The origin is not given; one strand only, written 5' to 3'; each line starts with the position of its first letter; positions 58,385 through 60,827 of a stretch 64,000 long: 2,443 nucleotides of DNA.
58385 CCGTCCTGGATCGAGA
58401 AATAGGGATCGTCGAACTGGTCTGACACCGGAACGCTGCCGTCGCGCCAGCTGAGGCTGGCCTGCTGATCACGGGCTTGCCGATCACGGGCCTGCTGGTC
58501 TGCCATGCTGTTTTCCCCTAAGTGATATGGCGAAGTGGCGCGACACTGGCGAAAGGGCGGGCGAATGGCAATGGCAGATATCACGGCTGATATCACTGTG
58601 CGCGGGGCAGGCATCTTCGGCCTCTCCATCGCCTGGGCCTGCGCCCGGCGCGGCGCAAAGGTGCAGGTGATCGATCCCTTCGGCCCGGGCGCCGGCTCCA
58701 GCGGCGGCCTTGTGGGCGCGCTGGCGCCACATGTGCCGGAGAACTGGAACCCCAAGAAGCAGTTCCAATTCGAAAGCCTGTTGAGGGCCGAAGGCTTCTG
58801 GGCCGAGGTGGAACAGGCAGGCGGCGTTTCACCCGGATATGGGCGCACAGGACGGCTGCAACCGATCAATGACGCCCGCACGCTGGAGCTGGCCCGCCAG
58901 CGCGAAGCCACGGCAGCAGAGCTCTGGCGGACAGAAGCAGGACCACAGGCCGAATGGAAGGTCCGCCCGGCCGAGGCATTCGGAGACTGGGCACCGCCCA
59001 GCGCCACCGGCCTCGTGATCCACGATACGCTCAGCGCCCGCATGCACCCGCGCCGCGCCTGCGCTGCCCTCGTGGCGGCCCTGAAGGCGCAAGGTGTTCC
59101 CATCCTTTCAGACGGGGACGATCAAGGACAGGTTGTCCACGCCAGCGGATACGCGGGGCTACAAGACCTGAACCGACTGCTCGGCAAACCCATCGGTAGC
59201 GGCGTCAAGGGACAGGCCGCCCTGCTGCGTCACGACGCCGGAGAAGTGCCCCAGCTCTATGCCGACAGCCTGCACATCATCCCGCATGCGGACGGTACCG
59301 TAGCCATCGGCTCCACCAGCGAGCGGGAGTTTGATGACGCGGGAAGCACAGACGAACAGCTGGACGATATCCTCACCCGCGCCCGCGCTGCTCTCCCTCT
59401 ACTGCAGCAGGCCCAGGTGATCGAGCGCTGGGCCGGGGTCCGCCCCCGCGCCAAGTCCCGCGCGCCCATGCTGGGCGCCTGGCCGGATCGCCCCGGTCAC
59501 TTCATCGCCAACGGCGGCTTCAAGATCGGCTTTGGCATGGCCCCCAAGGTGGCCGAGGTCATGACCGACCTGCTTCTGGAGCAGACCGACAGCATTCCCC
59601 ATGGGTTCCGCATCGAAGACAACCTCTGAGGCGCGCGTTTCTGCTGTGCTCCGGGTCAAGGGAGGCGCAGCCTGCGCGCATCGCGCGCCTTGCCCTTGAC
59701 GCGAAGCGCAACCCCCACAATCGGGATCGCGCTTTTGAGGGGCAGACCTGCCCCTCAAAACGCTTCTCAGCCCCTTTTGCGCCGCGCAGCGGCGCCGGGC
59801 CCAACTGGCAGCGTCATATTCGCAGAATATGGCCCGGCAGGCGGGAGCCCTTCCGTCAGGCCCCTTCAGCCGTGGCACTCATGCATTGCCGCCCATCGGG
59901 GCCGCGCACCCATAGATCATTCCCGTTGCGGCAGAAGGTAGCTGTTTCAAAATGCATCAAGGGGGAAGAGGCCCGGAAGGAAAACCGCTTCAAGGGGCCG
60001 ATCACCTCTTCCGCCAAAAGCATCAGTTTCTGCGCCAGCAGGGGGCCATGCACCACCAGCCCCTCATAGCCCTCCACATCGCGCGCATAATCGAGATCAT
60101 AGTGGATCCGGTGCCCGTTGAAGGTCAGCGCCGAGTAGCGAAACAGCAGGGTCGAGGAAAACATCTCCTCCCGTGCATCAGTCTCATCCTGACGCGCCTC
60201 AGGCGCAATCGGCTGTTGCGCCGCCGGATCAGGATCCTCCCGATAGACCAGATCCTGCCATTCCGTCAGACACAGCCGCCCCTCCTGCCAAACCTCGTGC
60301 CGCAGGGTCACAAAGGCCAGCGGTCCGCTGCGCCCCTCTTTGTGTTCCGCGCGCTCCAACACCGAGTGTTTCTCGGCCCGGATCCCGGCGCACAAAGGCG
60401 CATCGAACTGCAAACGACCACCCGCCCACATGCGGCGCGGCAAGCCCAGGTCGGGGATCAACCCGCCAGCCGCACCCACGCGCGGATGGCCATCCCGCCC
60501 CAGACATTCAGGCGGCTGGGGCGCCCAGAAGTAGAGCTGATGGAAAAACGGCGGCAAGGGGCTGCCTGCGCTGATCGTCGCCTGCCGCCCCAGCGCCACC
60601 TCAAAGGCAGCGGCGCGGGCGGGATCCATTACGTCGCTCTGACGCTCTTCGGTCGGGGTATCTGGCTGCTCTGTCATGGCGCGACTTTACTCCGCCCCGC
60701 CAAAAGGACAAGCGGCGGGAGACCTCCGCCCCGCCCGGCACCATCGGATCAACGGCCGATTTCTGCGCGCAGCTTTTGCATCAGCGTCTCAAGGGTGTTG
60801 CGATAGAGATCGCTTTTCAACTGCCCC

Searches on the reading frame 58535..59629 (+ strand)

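Call 15: search_protein_families(library=pfam, proteins=[window:58535-59629:+])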
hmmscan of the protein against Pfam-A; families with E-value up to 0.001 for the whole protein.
window:58535-59629:+ (364 aa): 2 families
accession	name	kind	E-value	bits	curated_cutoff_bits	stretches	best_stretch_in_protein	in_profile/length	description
PF01266.30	DAO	-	3.4e-39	135.8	27.9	1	19-346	1-353/353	FAD dependent oxidoreductase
PF13450.12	NAD_binding_8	-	4.7e-05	24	21.9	1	24-47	3-26/68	NAD(P)-binding Rossmann-like domain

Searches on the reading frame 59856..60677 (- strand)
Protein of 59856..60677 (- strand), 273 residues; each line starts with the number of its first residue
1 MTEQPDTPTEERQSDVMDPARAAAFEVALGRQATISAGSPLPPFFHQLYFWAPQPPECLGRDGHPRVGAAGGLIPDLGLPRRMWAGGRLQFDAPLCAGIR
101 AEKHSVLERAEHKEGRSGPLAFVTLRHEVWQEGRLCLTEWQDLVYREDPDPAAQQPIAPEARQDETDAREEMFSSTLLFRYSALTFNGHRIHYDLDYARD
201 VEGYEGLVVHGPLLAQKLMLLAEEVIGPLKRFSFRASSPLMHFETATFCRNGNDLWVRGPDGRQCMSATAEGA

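Call 15: search_protein_families(library=pfam, proteins=[window:59856-60677:-])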
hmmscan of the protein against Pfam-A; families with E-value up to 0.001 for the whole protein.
window:59856-60677:- (273 aa): 1 family
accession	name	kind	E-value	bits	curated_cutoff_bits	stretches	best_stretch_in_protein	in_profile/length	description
PF13452.11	FAS1_DH_region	-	4.7e-06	27.2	22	1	73-135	68-128/132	FAS1-like, dehydratase domain region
